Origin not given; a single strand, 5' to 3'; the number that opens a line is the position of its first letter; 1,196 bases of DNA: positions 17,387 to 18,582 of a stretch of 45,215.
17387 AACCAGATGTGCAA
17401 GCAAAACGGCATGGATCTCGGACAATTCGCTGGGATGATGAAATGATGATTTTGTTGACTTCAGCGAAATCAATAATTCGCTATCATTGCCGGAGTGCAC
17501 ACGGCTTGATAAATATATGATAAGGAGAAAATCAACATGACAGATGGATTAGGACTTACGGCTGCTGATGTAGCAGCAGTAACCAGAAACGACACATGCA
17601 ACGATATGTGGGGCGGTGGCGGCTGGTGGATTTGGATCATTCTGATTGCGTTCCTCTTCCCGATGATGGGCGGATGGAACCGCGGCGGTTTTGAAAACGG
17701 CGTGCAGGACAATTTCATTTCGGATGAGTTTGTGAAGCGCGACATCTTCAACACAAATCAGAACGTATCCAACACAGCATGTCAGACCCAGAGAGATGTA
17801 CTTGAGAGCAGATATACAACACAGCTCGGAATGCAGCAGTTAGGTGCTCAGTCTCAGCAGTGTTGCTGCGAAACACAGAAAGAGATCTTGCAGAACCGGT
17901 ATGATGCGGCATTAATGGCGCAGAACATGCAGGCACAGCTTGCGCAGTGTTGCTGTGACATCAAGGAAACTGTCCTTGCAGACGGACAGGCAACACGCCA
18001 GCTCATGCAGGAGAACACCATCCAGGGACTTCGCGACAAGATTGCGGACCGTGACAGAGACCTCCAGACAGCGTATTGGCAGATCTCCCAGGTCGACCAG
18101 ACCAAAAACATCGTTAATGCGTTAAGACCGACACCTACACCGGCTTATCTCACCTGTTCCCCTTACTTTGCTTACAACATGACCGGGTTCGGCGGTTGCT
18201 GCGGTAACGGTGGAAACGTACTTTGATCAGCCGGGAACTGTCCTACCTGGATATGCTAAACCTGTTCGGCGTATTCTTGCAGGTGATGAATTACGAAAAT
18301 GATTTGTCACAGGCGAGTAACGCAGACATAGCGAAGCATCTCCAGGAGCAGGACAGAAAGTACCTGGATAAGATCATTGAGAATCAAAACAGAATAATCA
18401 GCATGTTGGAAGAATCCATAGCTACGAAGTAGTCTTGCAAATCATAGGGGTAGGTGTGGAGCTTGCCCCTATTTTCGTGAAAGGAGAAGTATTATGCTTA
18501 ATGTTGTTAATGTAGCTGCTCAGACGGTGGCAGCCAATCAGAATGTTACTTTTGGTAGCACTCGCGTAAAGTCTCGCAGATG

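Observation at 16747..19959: Seven-gene orphan cassette with spore-surface-like features inserted between the head-morphogenesis and scaffold genes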

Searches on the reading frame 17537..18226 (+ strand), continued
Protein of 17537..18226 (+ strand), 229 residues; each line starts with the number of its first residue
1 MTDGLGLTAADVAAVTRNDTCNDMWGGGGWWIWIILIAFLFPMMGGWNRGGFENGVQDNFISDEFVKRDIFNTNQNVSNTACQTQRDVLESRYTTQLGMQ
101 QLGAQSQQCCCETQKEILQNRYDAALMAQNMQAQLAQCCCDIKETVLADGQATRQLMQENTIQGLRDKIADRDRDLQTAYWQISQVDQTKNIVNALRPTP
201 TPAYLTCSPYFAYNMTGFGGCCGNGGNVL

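Call 98: get_annotated_region(hit=H67, flank=9000)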
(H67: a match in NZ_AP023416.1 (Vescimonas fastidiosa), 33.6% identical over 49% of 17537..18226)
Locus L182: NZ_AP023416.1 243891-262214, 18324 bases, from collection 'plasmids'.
description: Vescimonas fastidiosa strain MM35 plasmid pMM35_01
organism: Vescimonas fastidiosa (NCBI taxid 2714353)
taxonomy: Bacteria; Bacillota; Clostridia; Eubacteriales; Oscillospiraceae; Vescimonas; Vescimonas fastidiosa
host: -; source: Homo sapiens; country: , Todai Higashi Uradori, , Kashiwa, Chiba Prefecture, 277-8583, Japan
typing (MOB-suite, as given by PLSDB): non-mobilizable
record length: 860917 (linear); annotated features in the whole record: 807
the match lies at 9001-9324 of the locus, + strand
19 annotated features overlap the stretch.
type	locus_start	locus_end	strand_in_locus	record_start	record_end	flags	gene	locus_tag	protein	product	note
CDS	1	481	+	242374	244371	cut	-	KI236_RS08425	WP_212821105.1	hypothetical protein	-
CDS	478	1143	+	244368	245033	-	-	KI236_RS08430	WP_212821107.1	hypothetical protein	-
CDS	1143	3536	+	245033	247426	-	-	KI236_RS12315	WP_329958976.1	phage tail protein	-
CDS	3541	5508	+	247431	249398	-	-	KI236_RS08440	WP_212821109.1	DUF859 family phage minor structural protein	-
CDS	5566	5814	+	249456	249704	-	-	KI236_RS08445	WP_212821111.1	hypothetical protein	-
CDS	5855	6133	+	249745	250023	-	-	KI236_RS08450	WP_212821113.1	phage holin family protein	-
CDS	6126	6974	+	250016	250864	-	-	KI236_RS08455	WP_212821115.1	N-acetylmuramoyl-L-alanine amidase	GO:0009253 - peptidoglycan catabolic process [Evidence IEA]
CDS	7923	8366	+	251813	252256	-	-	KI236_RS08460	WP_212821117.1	hypothetical protein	-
CDS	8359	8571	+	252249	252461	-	-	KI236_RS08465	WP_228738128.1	hypothetical protein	-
CDS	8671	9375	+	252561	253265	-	-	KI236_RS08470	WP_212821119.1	hypothetical protein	-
CDS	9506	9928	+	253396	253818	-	-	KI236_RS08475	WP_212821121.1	hypothetical protein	-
CDS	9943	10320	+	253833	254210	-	-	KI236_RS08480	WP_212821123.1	hypothetical protein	-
CDS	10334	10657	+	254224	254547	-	-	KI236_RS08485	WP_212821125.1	hypothetical protein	-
CDS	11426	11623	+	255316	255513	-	-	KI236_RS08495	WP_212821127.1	hypothetical protein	-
CDS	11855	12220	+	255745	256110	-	-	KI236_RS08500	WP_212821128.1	L-lactate permease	GO:0015727 - lactate transport [Evidence IEA]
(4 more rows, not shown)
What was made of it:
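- In the Vescimonas prophage it lies beyond the lysis cassette, at the prophage end (call 98). In Vescimonas the module sits at the prophage end after the lysin, which is a classical conversion-gene site (call 98).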

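Call 112: search_protein_representatives(alignment_id=A5)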
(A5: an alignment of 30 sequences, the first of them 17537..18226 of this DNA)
Query: 30 sequences, 226 profile positions. Proteins with E-value up to 0.001 (for the whole library): 1386; up to 1e-10: 520; up to 1e-30: 64. The best 150 are listed.
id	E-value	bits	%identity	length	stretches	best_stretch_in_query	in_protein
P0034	3.7e-127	438.6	-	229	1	1-225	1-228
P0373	6.0e-83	293.9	-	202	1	1-151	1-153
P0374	2.9e-73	262.3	-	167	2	1-104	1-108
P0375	5.8e-73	261.3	-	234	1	5-224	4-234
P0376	3.4e-71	255.5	-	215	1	1-220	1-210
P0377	3.0e-69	249.1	-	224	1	8-224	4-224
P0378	2.0e-67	243.2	-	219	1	6-224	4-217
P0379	7.2e-67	241.4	-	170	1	1-134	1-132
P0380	1.0e-60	221.3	-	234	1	22-221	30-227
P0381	1.4e-60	220.8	-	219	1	19-220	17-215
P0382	4.1e-60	219.3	-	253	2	107-224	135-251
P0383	4.4e-60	219.2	-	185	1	38-218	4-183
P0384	1.8e-57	210.6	-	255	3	110-218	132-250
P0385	7.6e-55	202.0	-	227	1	6-218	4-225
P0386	4.2e-52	193.0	-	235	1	16-222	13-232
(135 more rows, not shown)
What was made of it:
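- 17537..18226 (+): c3: the core protein. It has a conserved N-tail, a Gly/Trp-flanked single TM helix (about residues 26-44) and long helices (62-104, 113-196) carrying a 29-residue triple repeat that starts at C82, C111 and C140. It ends in an invariant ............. motif and a Gly/Cys tail. 1386 clusters at 50% identity (call 112).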

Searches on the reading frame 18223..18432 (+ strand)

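Call 3: search_protein_families(library=pfam, proteins=[window:18223-18432:+], max_evalue=1)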
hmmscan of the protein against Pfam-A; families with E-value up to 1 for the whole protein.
window:18223-18432:+ (69 aa): 2 families
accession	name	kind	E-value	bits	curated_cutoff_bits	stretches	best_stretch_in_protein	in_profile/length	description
PF16574.10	CEP209_CC5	-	0.0089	16.6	25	1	40-67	79-106/128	Coiled-coil region of centrosome protein CE290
PF00512.31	HisKA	-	0.065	13.7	26.9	1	39-64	31-56/66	His Kinase A (phospho-acceptor) domain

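Call 4: search_protein_families(library=phrogs, proteins=[window:18223-18432:+], max_evalue=1)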
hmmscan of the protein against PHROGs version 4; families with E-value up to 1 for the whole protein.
window:18223-18432:+ (69 aa): 3 families
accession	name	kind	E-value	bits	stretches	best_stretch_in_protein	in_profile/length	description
phrog_313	-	tail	0.0053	17.4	1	4-53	29-73/258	Tail assembly chaperone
phrog_8491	-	unknown function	0.1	13.9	1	37-66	26-56/60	-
phrog_2242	-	unknown function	0.14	13.1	1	33-63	69-99/197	-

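Call 12: search_protein_families(library=ncbifam, proteins=[window:18223-18432:+], max_evalue=1)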
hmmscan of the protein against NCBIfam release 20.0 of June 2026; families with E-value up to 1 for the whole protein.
window:18223-18432:+ (69 aa): 0 families

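Call 73: search_protein_families(library=padloc, proteins=[window:18223-18432:+], max_evalue=0.1)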
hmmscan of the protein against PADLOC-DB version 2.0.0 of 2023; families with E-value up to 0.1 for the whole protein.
window:18223-18432:+ (69 aa): 2 families
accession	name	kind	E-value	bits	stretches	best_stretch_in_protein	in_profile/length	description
PDLC02907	TPR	-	0.0014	15.2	1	2-57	554-609/864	-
PDLC00087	GajA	-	0.0076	14.1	1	10-55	127-172/211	AAA ATPase domain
